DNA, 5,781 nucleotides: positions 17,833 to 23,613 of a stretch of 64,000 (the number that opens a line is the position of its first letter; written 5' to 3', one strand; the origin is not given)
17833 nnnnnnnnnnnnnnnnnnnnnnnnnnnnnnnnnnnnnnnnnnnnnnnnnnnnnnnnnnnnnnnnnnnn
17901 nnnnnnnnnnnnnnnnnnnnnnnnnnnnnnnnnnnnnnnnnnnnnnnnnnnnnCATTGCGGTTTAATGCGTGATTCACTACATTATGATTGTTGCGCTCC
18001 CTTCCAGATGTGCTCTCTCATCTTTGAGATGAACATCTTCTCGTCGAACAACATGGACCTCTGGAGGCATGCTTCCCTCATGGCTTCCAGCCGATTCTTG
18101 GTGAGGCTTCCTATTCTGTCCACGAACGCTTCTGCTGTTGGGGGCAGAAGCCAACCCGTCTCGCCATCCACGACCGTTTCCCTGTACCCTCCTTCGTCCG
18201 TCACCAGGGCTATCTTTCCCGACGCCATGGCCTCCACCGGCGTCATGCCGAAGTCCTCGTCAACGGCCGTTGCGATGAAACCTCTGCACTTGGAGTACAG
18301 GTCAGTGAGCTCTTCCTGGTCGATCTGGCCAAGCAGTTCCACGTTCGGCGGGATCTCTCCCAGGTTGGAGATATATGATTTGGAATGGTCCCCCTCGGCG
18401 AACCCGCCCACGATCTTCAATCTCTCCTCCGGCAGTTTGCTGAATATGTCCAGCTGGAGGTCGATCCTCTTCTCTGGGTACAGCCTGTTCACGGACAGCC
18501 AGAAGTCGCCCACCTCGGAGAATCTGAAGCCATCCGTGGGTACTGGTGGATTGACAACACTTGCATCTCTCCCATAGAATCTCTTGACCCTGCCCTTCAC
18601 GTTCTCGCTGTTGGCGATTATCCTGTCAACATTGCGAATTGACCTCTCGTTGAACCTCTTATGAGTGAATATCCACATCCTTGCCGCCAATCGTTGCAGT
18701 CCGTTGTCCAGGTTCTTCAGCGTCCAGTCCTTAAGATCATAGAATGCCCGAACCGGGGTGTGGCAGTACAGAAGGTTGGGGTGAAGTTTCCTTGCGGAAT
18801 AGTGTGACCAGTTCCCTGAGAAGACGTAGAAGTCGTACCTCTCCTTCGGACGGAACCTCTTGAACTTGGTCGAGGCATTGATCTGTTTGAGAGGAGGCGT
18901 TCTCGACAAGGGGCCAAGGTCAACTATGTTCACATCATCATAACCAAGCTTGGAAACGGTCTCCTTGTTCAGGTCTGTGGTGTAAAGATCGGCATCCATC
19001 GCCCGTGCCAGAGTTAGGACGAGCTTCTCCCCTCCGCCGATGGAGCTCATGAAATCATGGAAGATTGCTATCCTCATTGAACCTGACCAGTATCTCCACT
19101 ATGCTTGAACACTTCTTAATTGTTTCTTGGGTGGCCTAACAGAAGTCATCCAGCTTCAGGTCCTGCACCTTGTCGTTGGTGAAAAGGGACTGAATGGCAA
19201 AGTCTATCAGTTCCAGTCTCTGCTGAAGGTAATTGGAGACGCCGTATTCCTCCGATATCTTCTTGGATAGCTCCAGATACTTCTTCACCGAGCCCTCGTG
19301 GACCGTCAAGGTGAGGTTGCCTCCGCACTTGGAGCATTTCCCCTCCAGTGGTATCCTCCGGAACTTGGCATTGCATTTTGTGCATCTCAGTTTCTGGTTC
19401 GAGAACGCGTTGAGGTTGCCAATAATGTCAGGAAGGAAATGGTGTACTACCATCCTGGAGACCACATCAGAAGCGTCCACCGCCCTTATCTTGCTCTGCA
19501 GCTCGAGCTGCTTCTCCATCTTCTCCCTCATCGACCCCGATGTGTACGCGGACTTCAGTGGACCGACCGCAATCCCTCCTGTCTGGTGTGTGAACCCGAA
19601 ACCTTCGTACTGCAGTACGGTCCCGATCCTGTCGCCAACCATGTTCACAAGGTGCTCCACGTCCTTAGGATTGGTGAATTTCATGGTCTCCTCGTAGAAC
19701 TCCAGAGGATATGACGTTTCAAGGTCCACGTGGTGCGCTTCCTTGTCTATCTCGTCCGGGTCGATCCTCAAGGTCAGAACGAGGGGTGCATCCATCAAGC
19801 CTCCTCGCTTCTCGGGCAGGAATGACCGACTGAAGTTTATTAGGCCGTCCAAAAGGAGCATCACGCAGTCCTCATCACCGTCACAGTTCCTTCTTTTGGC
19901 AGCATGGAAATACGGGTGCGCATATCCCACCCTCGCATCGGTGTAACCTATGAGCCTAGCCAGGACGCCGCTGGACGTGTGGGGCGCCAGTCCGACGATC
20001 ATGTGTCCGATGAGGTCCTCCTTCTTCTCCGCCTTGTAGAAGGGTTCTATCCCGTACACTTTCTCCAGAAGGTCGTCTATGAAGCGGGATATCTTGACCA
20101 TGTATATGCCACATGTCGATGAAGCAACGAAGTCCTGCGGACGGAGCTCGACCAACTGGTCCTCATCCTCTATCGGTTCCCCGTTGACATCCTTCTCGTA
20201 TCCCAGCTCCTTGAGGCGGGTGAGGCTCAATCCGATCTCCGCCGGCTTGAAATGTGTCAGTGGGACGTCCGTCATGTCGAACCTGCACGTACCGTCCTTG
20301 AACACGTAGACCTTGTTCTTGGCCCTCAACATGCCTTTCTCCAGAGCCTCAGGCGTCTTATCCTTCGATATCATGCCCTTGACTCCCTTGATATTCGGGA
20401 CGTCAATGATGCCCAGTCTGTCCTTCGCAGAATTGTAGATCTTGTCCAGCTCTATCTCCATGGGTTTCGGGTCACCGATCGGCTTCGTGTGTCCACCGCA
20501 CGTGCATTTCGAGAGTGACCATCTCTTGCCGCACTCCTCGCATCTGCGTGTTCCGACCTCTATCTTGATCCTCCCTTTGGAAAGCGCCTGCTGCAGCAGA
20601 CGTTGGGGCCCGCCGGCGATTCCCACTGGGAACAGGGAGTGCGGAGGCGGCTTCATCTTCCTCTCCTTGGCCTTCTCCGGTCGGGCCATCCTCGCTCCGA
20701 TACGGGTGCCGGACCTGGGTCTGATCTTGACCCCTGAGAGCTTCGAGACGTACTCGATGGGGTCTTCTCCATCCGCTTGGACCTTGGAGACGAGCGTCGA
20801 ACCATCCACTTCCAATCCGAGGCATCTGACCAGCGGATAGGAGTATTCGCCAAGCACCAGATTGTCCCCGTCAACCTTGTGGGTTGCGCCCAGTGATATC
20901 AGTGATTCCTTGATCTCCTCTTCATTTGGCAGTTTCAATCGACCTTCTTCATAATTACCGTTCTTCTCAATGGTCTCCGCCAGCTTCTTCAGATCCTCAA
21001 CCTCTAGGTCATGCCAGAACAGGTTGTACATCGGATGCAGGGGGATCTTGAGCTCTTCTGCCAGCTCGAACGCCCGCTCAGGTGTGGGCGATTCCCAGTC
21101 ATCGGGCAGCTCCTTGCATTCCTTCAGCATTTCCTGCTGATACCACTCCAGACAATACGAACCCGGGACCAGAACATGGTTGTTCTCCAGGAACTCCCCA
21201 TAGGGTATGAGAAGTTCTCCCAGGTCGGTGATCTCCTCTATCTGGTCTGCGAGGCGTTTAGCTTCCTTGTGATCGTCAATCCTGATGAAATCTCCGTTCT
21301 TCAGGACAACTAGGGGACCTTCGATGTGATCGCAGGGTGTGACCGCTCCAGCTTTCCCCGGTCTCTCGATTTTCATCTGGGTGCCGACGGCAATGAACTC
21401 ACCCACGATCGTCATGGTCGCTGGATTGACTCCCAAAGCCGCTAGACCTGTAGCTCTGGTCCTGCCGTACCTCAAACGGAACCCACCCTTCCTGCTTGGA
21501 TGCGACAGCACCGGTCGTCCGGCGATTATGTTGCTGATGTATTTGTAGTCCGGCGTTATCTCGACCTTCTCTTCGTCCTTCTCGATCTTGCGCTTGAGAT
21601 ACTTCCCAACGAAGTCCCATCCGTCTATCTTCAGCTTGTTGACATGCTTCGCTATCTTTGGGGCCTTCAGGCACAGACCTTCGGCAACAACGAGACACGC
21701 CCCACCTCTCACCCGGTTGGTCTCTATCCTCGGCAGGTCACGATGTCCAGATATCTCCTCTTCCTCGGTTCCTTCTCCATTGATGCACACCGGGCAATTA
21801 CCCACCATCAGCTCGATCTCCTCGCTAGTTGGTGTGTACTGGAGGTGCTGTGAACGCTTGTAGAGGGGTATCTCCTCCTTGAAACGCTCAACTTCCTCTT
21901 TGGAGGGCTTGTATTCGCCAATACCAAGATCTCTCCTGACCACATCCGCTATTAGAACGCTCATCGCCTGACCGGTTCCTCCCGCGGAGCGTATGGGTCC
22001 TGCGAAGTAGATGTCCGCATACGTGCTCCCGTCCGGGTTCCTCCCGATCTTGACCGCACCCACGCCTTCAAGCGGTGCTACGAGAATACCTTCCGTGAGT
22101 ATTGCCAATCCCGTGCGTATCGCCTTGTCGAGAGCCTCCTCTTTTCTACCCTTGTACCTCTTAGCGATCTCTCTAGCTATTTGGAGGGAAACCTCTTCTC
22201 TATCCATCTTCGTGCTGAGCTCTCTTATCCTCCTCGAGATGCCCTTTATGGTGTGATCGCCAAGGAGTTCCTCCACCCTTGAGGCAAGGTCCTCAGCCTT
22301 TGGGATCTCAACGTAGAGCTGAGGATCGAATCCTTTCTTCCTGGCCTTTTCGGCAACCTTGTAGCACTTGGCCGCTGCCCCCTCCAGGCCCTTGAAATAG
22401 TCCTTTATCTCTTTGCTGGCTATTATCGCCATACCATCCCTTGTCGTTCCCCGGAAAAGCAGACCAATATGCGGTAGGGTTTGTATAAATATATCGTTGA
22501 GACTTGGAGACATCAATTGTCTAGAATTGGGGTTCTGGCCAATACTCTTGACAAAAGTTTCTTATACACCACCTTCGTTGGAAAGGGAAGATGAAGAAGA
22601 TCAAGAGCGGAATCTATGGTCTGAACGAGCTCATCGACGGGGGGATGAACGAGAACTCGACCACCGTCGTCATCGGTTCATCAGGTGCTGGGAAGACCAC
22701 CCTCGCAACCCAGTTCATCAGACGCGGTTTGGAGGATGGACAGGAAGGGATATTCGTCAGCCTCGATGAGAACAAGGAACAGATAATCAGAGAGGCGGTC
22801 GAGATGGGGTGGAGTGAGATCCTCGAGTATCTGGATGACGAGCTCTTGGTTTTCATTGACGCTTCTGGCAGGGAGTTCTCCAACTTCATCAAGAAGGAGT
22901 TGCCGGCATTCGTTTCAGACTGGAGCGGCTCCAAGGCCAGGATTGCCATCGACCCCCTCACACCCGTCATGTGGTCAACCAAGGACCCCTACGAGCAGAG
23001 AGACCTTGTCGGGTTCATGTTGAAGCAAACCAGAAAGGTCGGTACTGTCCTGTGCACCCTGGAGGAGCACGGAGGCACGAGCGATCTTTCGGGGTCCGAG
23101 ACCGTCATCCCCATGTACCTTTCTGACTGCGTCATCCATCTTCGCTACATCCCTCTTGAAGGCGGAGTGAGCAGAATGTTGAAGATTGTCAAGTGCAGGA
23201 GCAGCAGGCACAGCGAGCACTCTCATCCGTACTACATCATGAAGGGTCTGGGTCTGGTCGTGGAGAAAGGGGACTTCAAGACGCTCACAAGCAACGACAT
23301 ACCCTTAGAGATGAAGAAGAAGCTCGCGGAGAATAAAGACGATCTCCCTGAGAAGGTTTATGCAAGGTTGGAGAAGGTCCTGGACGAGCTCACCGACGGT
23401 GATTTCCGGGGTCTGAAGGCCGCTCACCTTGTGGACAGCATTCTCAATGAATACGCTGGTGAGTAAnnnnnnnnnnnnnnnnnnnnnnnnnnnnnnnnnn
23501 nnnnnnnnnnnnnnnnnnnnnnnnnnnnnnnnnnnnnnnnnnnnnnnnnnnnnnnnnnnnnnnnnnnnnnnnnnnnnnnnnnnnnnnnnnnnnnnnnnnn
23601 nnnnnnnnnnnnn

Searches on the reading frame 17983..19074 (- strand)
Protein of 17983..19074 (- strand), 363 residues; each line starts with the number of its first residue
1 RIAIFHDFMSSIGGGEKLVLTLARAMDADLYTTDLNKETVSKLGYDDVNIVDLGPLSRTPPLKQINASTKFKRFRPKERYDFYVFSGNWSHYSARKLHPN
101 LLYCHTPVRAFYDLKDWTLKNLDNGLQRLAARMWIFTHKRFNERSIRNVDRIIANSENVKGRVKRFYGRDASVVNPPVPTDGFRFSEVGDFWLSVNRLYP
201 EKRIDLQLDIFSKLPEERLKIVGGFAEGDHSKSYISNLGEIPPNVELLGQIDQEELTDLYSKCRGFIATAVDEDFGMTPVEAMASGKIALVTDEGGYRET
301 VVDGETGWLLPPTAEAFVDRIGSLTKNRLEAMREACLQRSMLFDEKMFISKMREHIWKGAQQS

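Call 66: search_protein_families(library=pfam, proteins=[window:17983-19074:-], max_evalue=0.00001)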
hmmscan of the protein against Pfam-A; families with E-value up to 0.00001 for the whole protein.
window:17983-19074:- (363 aa): 3 families
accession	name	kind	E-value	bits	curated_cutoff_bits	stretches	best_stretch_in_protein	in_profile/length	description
PF00534.26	Glycos_transf_1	-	1.8e-28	99.6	26.4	1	191-334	17-163/172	Glycosyl transferases group 1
PF13692.12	Glyco_trans_1_4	-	1.4e-20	74.4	27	1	193-327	5-142/142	Glycosyl transferases group 1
PF13439.12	Glyco_transf_4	-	1.8e-09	38.3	28.5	1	12-181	1-169/170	Glycosyltransferase Family 4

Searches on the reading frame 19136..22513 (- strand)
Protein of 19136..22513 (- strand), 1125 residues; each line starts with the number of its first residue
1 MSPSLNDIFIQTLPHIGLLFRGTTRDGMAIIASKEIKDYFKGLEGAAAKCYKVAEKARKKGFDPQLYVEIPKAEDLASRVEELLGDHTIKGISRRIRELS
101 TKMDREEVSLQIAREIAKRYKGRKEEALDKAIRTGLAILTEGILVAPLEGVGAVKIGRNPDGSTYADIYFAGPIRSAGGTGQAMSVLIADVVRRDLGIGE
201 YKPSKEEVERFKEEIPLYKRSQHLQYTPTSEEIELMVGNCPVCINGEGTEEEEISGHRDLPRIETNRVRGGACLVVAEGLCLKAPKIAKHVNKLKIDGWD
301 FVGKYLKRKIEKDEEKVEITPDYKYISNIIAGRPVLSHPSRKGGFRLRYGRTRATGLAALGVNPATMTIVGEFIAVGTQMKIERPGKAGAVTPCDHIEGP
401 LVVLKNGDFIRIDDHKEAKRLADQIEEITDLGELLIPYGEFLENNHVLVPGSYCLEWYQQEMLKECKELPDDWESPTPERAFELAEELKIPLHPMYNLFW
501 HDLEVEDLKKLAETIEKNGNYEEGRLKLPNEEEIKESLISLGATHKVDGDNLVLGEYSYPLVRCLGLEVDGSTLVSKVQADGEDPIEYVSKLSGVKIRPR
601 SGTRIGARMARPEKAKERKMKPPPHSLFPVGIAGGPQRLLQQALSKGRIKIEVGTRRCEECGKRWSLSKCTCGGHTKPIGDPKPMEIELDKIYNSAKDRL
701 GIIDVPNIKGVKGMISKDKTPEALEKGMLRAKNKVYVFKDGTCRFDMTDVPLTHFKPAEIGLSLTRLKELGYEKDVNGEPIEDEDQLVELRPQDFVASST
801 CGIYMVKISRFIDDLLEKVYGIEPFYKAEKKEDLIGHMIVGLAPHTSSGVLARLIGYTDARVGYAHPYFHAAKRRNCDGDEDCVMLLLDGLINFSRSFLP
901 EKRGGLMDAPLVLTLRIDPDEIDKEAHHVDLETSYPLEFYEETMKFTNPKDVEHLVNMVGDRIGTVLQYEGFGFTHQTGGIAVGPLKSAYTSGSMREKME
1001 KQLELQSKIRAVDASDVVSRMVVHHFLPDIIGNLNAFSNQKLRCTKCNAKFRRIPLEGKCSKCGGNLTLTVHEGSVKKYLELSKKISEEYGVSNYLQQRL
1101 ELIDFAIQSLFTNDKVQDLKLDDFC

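Call 12: search_protein_families(library=pfam, proteins=[window:19136-22513:-], max_evalue=1)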
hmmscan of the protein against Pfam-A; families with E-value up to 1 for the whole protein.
window:19136-22513:- (1125 aa): 7 families
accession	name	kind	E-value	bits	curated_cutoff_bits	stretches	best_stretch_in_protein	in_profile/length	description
PF24844.1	PolC_DP2_central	-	8e-152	505.9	24.3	1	313-689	2-370/372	DNA polymerase II large subunit DP2, central domain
PF24846.1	PolC_DP2_cat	-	6.7e-145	482.1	24.3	1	705-998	5-299/299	DNA polymerase II large subunit DP2, catalytic domain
PF03833.19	PolC_DP2_N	-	1e-117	392.6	24.3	1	38-307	1-270/271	DNA polymerase II large subunit DP2, N-terminal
PF22912.2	zf-DPOE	-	7.1e-05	23.3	21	1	1040-1092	3-53/58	Zinc finger domain of DNA polymerase-epsilon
PF14279.12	HNH_5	-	0.013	15.9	27.5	1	1024-1052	16-44/56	HNH endonuclease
PF01155.25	HypA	-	0.051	14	28.9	0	1040-1072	69-100/112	Hydrogenase/urease nickel incorporation, metallochaperone, hypA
PF18551.6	TackOD1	-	0.055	13.4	32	1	1015-1054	97-137/188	Thaumarchaeal output domain 1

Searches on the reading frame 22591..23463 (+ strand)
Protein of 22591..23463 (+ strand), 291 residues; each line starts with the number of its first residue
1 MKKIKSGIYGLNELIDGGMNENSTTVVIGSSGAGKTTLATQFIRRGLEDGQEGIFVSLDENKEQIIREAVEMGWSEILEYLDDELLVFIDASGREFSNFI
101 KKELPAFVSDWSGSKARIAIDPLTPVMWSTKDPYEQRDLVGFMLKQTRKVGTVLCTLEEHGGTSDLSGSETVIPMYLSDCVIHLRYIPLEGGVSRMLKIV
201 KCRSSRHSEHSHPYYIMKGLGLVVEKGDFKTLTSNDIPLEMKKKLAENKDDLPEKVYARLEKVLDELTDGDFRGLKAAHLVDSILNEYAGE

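Call 12: search_protein_families(library=pfam, proteins=[window:22591-23463:+], max_evalue=1)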
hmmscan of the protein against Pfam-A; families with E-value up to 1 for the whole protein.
window:22591-23463:+ (291 aa): 28 families (the best 25 are shown)
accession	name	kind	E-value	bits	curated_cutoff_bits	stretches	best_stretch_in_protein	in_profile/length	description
PF06745.19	ATPase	-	3.7e-37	128.3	26.6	1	4-224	1-226/231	KaiC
PF13173.12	AAA_14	-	5.4e-05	23.6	27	1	23-90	3-69/129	AAA domain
PF13481.12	AAA_25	-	0.00023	21.3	27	1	8-43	19-54/195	AAA domain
PF20720.3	nSTAND3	-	0.00053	20.2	27.2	1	20-57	15-52/155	Novel STAND NTPase 3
PF00005.33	ABC_tran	-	0.00071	20.6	25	1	18-55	7-42/137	ABC transporter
PF01637.24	ATPase_2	-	0.0013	19.1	33.2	1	20-59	18-57/225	ATPase domain predominantly from Archaea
PF03796.21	DnaB_C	-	0.0013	18.6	27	1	4-68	2-66/255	DnaB-like helicase C terminal domain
PF01695.23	IstB_IS21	-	0.0027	17.7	24.1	1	21-93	91-163/238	IstB-like ATP binding protein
PF03193.22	RsgA_GTPase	-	0.0032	17.7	30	1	21-42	105-126/174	RsgA GTPase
PF13401.12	AAA_22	-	0.0039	17.9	27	1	23-61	6-44/130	AAA domain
PF13671.12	AAA_33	-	0.0054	17.5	27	1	26-65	3-37/143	AAA domain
PF13191.12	AAA_16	-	0.0081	17.1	32.6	1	23-63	25-63/167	AAA ATPase domain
PF25199.1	nSTAND_NTPase5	-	0.011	16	34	1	21-92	40-105/145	Novel STAND NTPase 5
PF13479.12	AAA_24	-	0.02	15.2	27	1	24-60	4-32/195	AAA domain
PF02562.22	PhoH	-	0.041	13.8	27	1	19-42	16-39/205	PhoH-like protein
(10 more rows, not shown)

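Call 48: search_protein_families(library=padloc, proteins=[window:22591-23463:+], max_evalue=0.01)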
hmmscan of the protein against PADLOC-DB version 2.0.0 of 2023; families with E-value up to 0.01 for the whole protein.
window:22591-23463:+ (291 aa): 3 families
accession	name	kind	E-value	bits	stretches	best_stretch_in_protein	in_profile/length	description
PDLC04140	mad8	-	7.8e-07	26.9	1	16-81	21-74/314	mads_8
PDLC05079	PDC-S73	-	0.0012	15.7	1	19-59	188-228/752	-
PDLC00141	GajB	-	0.0075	12.6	0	19-59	12-57/572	UrvD helicase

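Call 54: search_protein_families(library=ncbifam, proteins=[window:22591-23463:+], max_evalue=0.001)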
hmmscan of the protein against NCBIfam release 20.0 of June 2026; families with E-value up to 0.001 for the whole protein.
window:22591-23463:+ (291 aa): 12 families
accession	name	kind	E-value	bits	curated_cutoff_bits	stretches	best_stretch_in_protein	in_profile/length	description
TIGR03880.1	KaiC_arch_3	hypoth_equivalog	5.6e-31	107.8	249.45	1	7-218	1-212/224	KaiC domain-containing protein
NF006799.0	PRK09302.1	equivalog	4.8e-30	104.6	408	1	2-219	11-233/515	circadian clock protein KaiC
TIGR03881.1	KaiC_arch_4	hypoth_equivalog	1.3e-20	74.1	247.8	1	3-225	2-229/231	KaiC domain-containing protein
TIGR03877.1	thermo_KaiC_1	hypoth_equivalog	8.1e-19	68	307.25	1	1-103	1-102/238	KaiC domain-containing protein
TIGR02655.1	circ_KaiC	equivalog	4.3e-18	65.2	546.25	1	2-93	1-92/484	circadian clock protein KaiC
NF052589.1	ArlH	equivalog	3.2e-10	40.1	215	1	11-226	9-225/229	archaellum protein ArlH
NF006320.0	PRK08533.1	equivalog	1.5e-05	24.7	215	1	11-225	13-225/230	flagellar accessory protein FlaH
NF004723.0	PRK06067.1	subfamily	3.2e-05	23.5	194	1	4-208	16-218/243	flagellar accessory protein FlaH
TIGR00416.1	sms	equivalog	0.00025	19.9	403.05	1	2-93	74-159/454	DNA repair protein RadA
NF003301.0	PRK04301.1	equivalog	0.00029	20.1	259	1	2-42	81-121/316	DNA repair and recombination protein RadA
NF038214.1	IS21_help_AAA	equivalog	0.00042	20.1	200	1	20-93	88-161/232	IS21-like element helper ATPase IstB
NF004629.0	PRK05973.1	equivalog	0.00085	18.4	156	0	26-73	68-115/237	DNA helicase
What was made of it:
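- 22591..24174 (+): Upstream co-oriented genes conserved with the host gene: a single-domain KaiC-like ATPase (22591-23466) and a double winged-helix protein (23467-24174). Pfam and NCBIfam (calls 12, 54).
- On Unnamed Thermoplasmata family: (HhH/Zn-ribbon/TPR) - NG array - TM - DGxFxxW ectodomain: Window 22591-24174 (calls 12, 54).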
